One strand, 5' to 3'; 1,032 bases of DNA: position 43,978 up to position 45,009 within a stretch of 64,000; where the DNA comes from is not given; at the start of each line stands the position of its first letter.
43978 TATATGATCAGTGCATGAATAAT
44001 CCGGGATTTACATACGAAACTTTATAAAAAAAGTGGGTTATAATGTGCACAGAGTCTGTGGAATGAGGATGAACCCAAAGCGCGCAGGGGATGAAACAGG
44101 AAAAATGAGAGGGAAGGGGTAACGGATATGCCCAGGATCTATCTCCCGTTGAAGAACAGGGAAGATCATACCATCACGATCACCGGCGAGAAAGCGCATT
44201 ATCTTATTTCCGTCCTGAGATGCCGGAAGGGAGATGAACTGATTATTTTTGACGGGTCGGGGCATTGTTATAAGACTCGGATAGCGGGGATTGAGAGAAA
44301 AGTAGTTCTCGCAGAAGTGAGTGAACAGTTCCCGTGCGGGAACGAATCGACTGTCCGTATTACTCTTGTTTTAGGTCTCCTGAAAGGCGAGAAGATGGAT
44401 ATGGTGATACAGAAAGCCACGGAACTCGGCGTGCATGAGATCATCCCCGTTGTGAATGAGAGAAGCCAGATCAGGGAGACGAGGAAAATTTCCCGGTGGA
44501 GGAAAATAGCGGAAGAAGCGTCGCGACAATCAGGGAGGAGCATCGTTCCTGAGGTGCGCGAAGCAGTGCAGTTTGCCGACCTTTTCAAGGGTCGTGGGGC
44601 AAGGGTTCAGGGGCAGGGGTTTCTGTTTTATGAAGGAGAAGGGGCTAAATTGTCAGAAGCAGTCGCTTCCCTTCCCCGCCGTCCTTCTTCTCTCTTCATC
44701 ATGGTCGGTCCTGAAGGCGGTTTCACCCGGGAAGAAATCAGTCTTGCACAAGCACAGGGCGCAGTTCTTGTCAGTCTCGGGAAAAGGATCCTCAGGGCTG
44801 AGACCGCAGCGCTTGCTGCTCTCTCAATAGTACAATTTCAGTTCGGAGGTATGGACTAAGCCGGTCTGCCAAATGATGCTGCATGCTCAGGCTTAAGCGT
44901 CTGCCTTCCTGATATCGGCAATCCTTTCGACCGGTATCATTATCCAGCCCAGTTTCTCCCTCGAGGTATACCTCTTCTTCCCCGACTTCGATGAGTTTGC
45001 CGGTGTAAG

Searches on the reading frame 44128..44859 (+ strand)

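Call 72: search_protein_families(library=pfam, proteins=[window:44128-44859:+], max_evalue=0.0001)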
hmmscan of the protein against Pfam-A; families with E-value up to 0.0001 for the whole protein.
window:44128-44859:+ (243 aa): 2 families
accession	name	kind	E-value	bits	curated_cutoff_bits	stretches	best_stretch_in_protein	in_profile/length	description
PF04452.19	Methyltrans_RNA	-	1.4e-48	165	23.9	1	73-236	2-165/165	RNA methyltransferase domain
PF20260.4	PUA_4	-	2.6e-12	47.1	23.9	1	18-63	1-46/48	RNA methyltransferase PUA domain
